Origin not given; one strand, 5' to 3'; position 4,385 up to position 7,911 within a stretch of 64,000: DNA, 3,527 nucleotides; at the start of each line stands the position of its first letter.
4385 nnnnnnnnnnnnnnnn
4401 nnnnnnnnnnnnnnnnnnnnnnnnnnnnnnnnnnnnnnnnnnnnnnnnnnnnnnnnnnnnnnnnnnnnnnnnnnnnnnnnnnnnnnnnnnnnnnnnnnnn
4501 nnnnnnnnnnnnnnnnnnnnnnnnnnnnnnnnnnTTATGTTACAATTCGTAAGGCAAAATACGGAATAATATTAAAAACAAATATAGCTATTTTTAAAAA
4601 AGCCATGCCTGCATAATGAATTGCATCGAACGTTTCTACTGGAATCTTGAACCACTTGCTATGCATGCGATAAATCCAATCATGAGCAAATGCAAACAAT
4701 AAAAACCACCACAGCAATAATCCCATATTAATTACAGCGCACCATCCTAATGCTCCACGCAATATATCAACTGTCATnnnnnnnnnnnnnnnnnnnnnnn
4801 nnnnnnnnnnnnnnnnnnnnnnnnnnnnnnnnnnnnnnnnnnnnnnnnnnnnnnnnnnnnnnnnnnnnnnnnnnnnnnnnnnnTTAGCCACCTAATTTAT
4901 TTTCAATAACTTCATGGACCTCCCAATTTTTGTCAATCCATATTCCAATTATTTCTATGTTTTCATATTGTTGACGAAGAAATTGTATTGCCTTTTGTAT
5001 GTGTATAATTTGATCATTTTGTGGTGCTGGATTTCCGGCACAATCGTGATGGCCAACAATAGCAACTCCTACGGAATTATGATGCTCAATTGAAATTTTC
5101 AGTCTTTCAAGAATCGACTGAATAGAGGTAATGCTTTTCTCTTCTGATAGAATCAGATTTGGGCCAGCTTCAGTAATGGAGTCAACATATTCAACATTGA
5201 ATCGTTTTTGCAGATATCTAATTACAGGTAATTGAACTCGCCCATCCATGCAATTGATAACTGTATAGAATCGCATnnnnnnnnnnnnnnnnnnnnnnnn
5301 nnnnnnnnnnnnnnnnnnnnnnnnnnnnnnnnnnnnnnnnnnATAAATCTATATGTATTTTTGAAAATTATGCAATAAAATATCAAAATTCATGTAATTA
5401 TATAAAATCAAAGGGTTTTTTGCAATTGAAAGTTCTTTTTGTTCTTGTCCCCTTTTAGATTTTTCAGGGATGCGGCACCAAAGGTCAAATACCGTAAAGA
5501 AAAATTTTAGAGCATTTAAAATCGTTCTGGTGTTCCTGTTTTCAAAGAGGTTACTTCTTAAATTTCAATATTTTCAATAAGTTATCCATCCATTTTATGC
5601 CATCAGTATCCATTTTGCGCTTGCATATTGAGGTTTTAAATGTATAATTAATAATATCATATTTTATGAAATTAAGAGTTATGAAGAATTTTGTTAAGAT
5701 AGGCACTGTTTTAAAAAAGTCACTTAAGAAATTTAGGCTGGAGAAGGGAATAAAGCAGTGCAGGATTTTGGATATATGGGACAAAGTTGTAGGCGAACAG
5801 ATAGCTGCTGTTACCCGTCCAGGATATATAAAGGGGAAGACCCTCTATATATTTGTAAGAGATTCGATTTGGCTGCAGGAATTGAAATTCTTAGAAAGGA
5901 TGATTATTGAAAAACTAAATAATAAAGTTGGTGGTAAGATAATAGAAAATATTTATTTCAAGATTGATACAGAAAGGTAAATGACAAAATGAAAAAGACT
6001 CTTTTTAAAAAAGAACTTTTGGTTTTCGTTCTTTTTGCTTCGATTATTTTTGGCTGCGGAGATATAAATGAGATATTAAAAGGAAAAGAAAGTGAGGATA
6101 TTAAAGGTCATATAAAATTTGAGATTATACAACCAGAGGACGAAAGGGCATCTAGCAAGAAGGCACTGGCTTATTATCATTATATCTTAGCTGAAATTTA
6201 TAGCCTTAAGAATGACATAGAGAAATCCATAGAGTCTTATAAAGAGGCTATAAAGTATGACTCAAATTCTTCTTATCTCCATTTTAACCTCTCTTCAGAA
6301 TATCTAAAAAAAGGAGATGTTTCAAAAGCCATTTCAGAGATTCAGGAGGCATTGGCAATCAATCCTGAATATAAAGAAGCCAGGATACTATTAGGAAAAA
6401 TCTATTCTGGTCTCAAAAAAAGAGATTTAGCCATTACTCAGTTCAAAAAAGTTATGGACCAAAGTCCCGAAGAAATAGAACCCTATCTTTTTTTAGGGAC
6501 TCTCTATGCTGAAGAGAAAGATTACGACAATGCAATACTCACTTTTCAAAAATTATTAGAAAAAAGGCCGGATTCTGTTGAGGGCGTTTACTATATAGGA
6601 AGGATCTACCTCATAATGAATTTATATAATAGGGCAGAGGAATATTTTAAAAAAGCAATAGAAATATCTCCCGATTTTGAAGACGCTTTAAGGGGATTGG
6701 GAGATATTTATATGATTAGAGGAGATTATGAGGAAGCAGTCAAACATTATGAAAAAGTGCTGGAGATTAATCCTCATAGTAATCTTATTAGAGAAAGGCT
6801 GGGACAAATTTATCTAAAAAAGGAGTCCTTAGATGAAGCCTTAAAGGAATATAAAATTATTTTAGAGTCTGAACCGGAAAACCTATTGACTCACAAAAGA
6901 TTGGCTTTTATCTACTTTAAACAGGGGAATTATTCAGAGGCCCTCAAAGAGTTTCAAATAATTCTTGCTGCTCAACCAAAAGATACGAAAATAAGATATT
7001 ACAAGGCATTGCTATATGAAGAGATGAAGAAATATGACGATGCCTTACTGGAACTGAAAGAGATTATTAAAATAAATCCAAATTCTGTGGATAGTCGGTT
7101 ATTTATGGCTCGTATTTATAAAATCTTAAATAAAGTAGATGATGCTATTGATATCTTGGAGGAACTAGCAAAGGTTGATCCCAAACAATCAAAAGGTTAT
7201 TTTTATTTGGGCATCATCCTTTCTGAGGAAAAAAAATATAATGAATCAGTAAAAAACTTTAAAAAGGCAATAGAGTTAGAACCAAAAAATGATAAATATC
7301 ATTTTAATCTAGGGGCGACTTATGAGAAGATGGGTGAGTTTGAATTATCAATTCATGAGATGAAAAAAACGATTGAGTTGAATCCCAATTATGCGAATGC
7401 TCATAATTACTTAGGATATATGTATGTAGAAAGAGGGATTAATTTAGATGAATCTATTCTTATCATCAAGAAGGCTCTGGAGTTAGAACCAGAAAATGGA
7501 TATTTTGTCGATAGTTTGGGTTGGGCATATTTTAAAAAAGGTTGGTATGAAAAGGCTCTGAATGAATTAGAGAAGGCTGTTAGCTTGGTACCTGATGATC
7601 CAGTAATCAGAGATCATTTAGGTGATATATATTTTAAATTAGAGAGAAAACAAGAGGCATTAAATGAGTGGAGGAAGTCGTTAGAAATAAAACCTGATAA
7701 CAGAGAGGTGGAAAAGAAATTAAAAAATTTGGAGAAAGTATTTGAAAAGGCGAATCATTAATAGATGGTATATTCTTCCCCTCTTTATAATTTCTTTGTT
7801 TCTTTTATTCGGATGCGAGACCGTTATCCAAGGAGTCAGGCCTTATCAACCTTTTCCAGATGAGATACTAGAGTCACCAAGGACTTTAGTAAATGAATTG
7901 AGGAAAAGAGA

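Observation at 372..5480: Integron-type gene-cassette array with six structurally canonical but sequence-diverse attC sites and no integrase in the window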

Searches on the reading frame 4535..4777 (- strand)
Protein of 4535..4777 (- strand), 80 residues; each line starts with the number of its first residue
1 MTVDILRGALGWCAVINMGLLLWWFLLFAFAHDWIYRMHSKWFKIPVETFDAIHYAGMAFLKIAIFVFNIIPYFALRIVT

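Call 20: search_protein_families(library=ncbifam, proteins=[window:4535-4777:-], max_evalue=0.001)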
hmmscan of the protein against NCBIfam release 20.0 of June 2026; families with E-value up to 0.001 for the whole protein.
window:4535-4777:- (80 aa): 0 families

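Call 21: search_protein_families(library=pfam, proteins=[window:4535-4777:-], max_evalue=0.001)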
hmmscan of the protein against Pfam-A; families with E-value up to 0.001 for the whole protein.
window:4535-4777:- (80 aa): 1 family
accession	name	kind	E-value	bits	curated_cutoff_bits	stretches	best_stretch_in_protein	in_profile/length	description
PF21742.2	DUF6868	-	8.1e-37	126.2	27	1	1-79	1-79/80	Family of unknown function (DUF6868)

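Call 67: find_homologous_proteins(query=window:4535-4777:-, max_evalue=1e-10)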
Query window:4535-4777:- (80 aa): 657 proteins with E <= 1e-10 among 659 candidates; the best 120 are listed.
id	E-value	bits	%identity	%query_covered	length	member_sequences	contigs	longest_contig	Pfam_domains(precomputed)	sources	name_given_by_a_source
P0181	2.2e-43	164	93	100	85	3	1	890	PF21742.3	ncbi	-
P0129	4.5e-43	163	91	100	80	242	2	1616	PF21742.3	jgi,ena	-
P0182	8.2e-42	159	89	100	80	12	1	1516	PF21742.3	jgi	jgi:hypothetical protein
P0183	2.0e-40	154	86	99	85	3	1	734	PF21742.3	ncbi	-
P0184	5.2e-40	153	85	100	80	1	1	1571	PF21742.3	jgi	jgi:hypothetical protein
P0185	9.0e-40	152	88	100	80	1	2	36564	PF21742.3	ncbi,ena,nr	ncbi:MAG: hypothetical protein ISS45_08510 [Candidatus Omnitrophica bacterium]|nr:hypothetical prote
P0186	1.3e-39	152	85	100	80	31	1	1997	PF21742.3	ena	-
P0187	2.0e-39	151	84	100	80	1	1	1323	PF21742.3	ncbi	-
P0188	2.9e-39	151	86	99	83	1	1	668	PF21742.3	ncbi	-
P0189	7.9e-39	149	76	99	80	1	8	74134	PF21742.3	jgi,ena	-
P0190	8.6e-39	149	88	94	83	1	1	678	PF21742.3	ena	-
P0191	2.0e-38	148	78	99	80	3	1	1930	PF21742.3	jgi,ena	-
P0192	2.1e-38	148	78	99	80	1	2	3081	PF21742.3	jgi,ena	-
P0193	3.9e-38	147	83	100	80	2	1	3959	PF21742.3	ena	-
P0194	4.2e-38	147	86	99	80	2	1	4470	PF21742.3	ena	-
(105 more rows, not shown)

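Call 68: find_encoding_contigs(protein=P0185, flank=4000, max_places=2)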
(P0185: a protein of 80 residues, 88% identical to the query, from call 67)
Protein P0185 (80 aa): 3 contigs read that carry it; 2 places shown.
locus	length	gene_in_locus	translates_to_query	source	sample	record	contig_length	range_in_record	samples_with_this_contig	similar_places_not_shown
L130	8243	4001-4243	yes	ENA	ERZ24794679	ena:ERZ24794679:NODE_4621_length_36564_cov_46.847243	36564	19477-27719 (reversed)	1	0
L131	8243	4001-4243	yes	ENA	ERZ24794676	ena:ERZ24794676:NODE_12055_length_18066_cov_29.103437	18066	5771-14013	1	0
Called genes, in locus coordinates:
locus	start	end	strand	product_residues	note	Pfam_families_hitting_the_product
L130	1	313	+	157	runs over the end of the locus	-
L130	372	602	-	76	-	-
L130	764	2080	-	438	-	PF00078:RVT_1, PF08388:GIIM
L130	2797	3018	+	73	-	-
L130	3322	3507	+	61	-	-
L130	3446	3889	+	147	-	PF19502:DUF6036 (weak)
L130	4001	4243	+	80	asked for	PF21742:DUF6868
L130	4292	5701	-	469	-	PF08245:Mur_ligase_M, PF02875:Mur_ligase_C, PF27239:FOL3_C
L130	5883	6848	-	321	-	PF02540:NAD_synthase (weak), PF00733:Asn_synthase (weak), PF01171:ATP_bind_3 (weak), PF06508:QueC (faint), PF00958:GMP_synt_C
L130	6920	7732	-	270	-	PF01226:Form_Nir_trans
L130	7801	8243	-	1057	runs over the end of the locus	PF00009:GTP_EFTU, PF03144:GTP_EFTU_D2, PF22042:EF-G_D2, PF14492:EFG_III, PF16658:RF3_C, PF03764:EFG_IV, PF00679:EFG_C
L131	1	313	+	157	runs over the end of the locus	-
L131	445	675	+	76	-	-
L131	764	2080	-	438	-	PF00078:RVT_1, PF08388:GIIM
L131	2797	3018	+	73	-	-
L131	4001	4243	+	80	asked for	PF21742:DUF6868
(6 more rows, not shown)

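Call 69: find_encoding_contigs(protein=P0194, flank=4000, max_places=2)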
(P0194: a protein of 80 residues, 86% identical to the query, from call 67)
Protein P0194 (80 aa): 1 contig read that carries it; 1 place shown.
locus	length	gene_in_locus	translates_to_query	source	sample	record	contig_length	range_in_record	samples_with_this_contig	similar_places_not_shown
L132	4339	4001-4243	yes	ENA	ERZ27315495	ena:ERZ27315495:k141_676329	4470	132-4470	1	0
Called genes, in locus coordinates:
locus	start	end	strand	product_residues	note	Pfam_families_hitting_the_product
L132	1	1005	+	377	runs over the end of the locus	?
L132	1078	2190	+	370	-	PF00953:Glycos_transf_4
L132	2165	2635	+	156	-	PF00583:Acetyltransf_1, PF13673:Acetyltransf_10 (weak), PF13508:Acetyltransf_7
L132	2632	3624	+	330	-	-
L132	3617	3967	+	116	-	PF06262:Zincin_1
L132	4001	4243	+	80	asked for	PF21742:DUF6868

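Call 70: find_encoding_contigs(protein=P0189, flank=4000, max_places=3)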
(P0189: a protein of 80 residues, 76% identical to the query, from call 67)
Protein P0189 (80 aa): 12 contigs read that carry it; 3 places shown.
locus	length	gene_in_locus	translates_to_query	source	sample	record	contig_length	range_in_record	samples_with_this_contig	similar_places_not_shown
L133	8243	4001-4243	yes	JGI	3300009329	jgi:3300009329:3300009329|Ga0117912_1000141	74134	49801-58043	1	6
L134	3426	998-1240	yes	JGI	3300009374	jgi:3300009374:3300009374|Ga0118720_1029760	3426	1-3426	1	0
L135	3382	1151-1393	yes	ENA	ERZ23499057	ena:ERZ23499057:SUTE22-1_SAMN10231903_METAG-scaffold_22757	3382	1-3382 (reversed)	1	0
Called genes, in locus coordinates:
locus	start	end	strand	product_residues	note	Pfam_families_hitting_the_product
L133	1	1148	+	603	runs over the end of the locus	PF00733:Asn_synthase (weak)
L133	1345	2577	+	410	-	-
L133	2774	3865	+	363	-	PF13593:SBF_like, PF01758:SBF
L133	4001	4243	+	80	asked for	PF21742:DUF6868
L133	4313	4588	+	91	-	PF11373:DUF3175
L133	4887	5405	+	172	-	PF03266:NTPase_1, PF13173:AAA_14 (weak)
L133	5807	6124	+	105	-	PF00076:RRM_1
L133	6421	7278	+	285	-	PF02401:LYTB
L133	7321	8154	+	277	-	-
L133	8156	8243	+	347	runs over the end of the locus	PF04055:Radical_SAM, PF12544:LAM_C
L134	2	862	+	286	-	?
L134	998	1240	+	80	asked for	PF21742:DUF6868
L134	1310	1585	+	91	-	PF11373:DUF3175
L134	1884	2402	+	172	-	PF03266:NTPase_1, PF13173:AAA_14 (weak)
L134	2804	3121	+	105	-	PF00076:RRM_1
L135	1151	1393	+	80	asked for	PF21742:DUF6868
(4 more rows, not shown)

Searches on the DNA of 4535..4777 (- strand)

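Call 72: search_with_rna_model(model_id=R1, sources=[L130, L132, L133, L134, L135, L115, L117, L119, L121, L122, L123, L124, L125, L128, L129], filters=default, max_evalue=1)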
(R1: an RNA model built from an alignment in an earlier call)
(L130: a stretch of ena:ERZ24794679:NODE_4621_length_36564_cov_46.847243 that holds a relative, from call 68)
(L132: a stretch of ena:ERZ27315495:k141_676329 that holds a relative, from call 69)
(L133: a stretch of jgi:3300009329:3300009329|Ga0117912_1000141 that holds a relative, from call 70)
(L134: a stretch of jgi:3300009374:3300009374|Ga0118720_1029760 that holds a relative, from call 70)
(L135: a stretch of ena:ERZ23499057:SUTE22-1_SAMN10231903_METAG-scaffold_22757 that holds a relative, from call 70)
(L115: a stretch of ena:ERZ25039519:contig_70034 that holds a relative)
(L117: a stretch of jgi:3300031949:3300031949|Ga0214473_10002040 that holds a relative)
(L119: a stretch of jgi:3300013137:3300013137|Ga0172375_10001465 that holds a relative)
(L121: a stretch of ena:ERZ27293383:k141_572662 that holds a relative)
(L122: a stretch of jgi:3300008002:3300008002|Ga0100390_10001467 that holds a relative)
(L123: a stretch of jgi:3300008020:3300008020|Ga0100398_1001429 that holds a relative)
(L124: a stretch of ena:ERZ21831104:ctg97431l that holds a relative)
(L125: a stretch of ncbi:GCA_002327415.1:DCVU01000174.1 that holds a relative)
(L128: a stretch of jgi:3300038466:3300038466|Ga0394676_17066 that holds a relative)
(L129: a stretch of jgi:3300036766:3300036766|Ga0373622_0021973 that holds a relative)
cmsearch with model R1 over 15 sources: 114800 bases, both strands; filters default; matches with E-value up to 1: 19.
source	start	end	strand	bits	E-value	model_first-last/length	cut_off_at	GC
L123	1255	1326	-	54.3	6e-11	1-74/74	no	0.5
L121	1117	1174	-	54.1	6.7e-11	1-74/74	no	0.59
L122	527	584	-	50.5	5.6e-10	1-74/74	no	0.57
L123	614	671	-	48.1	2.3e-09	1-74/74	no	0.5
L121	1631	1707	-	48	2.4e-09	1-74/74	no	0.62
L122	1041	1117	-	48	2.4e-09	1-74/74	no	0.62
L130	308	384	+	38.7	6.1e-07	1-74/74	no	0.48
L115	2397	2451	-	36.4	2.4e-06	1-74/74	no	0.58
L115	3729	3784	-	36.1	2.9e-06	1-74/74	no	0.46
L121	2433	2490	-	35.9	3.4e-06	1-74/74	no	0.57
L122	1843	1900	-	35.9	3.4e-06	1-74/74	no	0.57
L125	1584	1639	-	34.9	5.8e-06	1-74/74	no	0.57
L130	3899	3959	+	34.1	9.7e-06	1-74/74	no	0.46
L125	19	78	-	33.3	1.5e-05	1-74/74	no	0.68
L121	134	191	-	32.8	2.1e-05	1-74/74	no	0.6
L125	2279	2371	-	32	3.4e-05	1-74/74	no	0.61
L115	3156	3211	-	17.4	0.2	1-74/74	no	0.5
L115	4599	4692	-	17.3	0.21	1-74/74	no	0.59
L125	3245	3334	-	16.3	0.38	1-74/74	no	0.64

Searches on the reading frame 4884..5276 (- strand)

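Call 20: search_protein_families(library=ncbifam, proteins=[window:4884-5276:-], max_evalue=0.001)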
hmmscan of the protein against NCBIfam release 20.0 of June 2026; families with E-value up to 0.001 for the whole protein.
window:4884-5276:- (130 aa): 0 families

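Call 21: search_protein_families(library=pfam, proteins=[window:4884-5276:-], max_evalue=0.001)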
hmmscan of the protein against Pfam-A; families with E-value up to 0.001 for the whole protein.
window:4884-5276:- (130 aa): 1 family
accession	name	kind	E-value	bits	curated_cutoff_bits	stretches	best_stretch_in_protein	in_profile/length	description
PF20393.3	Pro_CA_2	-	7.2e-48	162.3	30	1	2-123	4-124/125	Putative carbonic anhydrase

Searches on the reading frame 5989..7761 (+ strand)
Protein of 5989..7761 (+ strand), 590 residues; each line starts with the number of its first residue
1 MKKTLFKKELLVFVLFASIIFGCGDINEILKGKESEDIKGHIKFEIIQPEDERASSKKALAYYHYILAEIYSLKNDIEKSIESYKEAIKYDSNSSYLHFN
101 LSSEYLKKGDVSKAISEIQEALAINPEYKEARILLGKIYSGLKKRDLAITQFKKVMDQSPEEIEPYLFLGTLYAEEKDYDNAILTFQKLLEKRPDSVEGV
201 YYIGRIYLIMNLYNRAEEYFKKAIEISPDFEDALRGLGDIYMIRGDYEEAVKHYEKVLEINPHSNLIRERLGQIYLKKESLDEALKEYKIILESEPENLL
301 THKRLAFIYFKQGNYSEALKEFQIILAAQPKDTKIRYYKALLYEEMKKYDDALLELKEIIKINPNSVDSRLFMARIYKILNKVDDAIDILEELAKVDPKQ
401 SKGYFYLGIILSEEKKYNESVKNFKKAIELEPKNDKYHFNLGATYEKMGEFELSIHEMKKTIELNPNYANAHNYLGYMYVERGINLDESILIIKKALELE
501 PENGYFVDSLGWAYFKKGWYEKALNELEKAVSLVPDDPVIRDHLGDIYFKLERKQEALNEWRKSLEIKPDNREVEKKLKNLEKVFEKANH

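Call 9: find_related_loci(query=window:5989-7761:+, collection=genome_contigs, flank=10000)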
Query window:5989-7761:+ (590 aa) in genome_contigs; peptide patterns used: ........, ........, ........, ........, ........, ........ (x = any residue, [..] = any of these).
264 stretches matched a pattern; 71 encode a relative of the query (tblastn E <= 1e-3); 71 distinct loci.
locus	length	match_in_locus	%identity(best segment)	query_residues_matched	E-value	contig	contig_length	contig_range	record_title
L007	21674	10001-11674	38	22-587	1e-137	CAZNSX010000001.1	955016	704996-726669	MAG TPA_asm: uncultured bacterium isolate SRP323688_co1_195 genome assembly, contig: NODE_2_length_955016_cov_17.046588,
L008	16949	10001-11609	44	57-588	1e-119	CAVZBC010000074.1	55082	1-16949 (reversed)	MAG: uncultured Gammaproteobacteria bacterium isolate MFD02360.bin.2.207 genome assembly, contig: contig_59167, whole ge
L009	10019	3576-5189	36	22-581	7e-104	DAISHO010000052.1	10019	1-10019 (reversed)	MAG TPA_asm: Thermodesulfovibrionales bacterium isolate CTOTU1358 NODE_561_length_10019_cov_4.133581, whole genome shotg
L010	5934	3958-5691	30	2-584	4e-80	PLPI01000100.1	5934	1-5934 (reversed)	MAG: candidate division FCPU426 bacterium isolate bog_1181 73.20120700_S3D.51_contig_17637, whole genome shotgun sequenc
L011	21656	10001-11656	30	1-565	4e-74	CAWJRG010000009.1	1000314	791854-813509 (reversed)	MAG: uncultured bacterium isolate MFD03726.bin.1.65 genome assembly, contig: contig_7, whole genome shotgun sequence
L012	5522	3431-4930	35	10-578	2e-73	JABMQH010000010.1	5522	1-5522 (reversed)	MAG: Candidatus Omnitrophota bacterium isolate bin.702 k141_413050, whole genome shotgun sequence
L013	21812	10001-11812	28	54-587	1e-54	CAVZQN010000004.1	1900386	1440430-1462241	MAG: uncultured bacterium isolate MFD05747.bin.3.202 genome assembly, contig: contig_16702, whole genome shotgun sequenc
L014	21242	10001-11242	32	47-569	6e-49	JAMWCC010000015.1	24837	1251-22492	MAG: Candidatus Omnitrophota bacterium isolate DRTY-6.bins.107.201705 NODE_4593_length_24837_cov_1.09543, whole genome s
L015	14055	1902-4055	22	49-573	5e-32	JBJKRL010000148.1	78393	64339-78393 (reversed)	MAG: Desulfocapsaceae bacterium isolate Bin_58 S1Ck127_737269_flag_0_multi_12.6087_len_78393, whole genome shotgun seque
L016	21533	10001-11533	25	55-583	5e-27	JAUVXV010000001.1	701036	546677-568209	MAG: Candidatus Heimdallarchaeota archaeon isolate CSMAG_1225 CSMAG_1225_k141_1112329_length_701036_cov_18.1426, whole g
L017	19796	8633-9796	27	55-514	4e-26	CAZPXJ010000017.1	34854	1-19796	MAG TPA_asm: uncultured archaeon isolate SRP214966_co2_105 genome assembly, contig: NODE_1409_length_34854_cov_5.006983,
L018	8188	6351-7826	25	66-514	1e-25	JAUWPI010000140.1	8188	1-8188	MAG: Candidatus Heimdallarchaeota archaeon isolate CSMAG_2472 CSMAG_2472_k141_171904_length_8188_cov_10.0000, whole geno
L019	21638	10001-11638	25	20-514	5e-25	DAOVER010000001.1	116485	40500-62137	MAG TPA_asm: Candidatus Heimdallarchaeota archaeon isolate CSMAG_1088 CSMAG_1088_k141_301094_length_116485_cov_38.9928,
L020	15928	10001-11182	27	100-573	2e-23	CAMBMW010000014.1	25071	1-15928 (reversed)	MAG: uncultured Treponema sp. isolate SRR17382104_bin.47_metaWRAP_v1.3_MAG genome assembly, contig: ERZ10544615.1139, wh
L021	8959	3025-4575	23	65-581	2e-23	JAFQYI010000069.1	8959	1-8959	Bacterium isolate RGIG2262 Goat_Duodenum-3__c124964, whole genome shotgun sequence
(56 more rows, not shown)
